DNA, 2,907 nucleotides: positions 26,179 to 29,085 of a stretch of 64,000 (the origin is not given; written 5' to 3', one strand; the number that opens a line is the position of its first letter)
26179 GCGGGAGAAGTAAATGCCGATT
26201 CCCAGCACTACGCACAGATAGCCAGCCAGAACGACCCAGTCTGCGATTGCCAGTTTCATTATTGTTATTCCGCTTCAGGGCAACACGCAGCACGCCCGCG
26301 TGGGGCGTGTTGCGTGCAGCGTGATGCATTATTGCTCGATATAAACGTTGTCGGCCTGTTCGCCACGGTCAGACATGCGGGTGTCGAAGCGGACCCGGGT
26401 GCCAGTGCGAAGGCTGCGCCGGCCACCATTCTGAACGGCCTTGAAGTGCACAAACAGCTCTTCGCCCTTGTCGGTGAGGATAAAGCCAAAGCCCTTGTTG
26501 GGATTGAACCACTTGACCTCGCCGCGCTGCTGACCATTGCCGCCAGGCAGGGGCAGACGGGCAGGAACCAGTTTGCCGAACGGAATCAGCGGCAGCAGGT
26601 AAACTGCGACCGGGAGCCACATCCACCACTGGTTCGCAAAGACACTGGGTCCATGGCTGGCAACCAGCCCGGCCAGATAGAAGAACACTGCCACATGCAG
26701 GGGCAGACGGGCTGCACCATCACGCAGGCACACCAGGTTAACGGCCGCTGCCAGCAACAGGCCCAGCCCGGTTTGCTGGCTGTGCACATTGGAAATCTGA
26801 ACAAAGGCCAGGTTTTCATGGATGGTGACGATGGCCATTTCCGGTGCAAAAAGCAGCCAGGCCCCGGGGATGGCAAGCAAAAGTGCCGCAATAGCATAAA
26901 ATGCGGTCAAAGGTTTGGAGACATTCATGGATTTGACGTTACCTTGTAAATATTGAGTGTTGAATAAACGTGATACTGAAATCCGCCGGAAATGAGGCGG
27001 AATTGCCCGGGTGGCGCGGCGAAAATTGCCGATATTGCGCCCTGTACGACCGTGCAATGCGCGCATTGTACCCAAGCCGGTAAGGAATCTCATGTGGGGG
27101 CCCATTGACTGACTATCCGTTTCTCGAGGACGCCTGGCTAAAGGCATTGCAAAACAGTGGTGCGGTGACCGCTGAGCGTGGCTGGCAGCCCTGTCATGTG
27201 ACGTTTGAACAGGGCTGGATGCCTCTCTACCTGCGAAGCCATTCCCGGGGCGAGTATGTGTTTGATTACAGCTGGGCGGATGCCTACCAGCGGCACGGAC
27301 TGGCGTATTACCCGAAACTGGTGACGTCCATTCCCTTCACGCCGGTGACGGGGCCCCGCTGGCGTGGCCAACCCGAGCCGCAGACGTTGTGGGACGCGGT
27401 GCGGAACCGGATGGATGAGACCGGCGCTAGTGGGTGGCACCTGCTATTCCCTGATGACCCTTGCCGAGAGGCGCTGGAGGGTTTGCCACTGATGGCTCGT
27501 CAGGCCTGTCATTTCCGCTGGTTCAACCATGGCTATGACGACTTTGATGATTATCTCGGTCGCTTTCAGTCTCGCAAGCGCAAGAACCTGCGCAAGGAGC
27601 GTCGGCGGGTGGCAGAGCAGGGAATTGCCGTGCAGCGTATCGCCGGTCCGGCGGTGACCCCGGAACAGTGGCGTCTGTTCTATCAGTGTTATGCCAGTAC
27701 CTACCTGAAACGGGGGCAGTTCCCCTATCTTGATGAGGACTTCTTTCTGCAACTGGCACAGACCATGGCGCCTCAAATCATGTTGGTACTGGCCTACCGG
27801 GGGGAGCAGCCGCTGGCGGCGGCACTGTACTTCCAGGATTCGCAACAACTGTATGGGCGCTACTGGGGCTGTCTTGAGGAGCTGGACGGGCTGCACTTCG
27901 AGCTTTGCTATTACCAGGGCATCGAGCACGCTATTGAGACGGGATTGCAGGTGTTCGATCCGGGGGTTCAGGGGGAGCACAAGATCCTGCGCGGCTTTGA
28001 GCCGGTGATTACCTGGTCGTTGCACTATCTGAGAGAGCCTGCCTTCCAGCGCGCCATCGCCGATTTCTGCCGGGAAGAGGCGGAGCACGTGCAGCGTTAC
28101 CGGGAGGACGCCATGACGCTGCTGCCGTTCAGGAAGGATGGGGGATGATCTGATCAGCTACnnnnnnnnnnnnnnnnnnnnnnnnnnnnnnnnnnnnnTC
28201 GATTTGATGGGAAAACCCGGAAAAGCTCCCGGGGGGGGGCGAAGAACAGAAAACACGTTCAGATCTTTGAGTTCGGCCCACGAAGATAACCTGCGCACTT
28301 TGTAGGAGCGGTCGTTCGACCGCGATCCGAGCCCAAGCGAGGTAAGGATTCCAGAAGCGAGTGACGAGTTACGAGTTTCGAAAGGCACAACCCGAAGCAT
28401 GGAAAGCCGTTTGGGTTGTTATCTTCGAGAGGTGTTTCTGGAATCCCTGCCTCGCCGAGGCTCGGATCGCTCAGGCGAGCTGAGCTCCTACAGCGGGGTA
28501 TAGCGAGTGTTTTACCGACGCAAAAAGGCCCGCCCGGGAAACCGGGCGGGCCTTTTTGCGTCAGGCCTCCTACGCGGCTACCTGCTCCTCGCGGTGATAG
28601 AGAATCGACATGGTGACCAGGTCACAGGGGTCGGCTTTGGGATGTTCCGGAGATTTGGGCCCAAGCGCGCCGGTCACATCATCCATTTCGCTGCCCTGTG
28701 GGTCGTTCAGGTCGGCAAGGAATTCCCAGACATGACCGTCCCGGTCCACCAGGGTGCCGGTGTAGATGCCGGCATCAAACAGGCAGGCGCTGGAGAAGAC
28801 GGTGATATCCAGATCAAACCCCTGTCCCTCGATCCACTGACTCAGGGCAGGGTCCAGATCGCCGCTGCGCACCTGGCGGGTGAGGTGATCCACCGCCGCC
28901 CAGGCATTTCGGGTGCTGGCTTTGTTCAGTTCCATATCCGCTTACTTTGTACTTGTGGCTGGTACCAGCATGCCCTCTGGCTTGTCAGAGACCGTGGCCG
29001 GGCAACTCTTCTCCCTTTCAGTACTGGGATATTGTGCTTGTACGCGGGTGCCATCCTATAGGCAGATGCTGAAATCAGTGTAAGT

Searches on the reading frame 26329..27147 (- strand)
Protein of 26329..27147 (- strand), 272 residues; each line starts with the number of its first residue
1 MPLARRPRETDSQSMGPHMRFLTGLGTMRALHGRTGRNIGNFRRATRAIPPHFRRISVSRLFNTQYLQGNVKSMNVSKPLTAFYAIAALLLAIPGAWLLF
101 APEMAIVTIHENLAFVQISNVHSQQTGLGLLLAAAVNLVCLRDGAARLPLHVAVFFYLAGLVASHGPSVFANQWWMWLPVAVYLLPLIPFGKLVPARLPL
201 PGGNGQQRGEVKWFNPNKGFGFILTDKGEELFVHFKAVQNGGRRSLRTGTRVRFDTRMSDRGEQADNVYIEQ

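Call 45: search_protein_families(library=pfam, proteins=[window:26329-27147:-], max_evalue=0.001)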
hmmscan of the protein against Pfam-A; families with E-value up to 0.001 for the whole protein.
window:26329-27147:- (272 aa): 1 family
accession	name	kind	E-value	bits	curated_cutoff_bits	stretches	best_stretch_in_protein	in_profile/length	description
PF00313.28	CSD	-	4.2e-20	71.8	27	1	208-269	2-64/66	'Cold-shock' DNA-binding domain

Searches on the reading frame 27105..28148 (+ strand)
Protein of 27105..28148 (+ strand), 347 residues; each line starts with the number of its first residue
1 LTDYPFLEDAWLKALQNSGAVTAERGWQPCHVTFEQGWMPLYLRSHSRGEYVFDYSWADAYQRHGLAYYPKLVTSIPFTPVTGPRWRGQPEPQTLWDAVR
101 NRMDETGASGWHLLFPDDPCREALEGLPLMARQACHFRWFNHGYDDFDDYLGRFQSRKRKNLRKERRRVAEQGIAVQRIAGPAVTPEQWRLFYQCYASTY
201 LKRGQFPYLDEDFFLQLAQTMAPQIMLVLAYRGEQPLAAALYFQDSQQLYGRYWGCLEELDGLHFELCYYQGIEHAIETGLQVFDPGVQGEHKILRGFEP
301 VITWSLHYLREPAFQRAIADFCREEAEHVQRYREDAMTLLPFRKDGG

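Call 45: search_protein_families(library=pfam, proteins=[window:27105-28148:+], max_evalue=0.001)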
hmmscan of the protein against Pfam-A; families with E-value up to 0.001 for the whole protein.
window:27105-28148:+ (347 aa): 2 families
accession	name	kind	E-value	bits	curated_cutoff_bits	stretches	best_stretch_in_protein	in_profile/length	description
PF04339.18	FemAB_like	-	8e-130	433.7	27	1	3-344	17-369/369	Peptidogalycan biosysnthesis/recognition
PF13480.13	Acetyltransf_6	-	8.8e-16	58.8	22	1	156-290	1-138/143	Acetyltransferase (GNAT) domain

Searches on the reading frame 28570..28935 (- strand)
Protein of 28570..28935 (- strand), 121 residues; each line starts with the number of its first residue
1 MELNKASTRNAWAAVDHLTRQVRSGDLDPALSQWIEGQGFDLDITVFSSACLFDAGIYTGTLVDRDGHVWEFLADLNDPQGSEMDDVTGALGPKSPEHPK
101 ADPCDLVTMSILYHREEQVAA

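Call 46: search_protein_families(library=pfam, proteins=[window:28570-28935:-], max_evalue=0.001)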
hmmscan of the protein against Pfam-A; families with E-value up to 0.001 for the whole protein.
window:28570-28935:- (121 aa): 0 families

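Call 57: find_encoding_contigs(protein=window:28570-28935:-, flank=1200, max_places=10)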
Protein window:28570-28935:- (121 aa): 9 contigs read that carry it; 4 places shown.
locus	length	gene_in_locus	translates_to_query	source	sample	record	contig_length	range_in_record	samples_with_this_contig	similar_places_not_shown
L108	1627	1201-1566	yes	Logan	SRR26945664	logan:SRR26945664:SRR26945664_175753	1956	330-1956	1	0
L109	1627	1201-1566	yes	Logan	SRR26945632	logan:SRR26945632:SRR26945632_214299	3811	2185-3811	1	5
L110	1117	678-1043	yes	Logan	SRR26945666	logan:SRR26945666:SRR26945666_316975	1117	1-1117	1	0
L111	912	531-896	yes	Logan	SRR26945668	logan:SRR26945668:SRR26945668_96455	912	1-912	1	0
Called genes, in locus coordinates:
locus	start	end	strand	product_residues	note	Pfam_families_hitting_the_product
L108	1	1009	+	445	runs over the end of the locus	?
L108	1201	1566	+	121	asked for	-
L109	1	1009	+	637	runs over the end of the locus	PF01435:Peptidase_M48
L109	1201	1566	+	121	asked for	-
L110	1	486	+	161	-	?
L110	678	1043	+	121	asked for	-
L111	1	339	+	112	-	?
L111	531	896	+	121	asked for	-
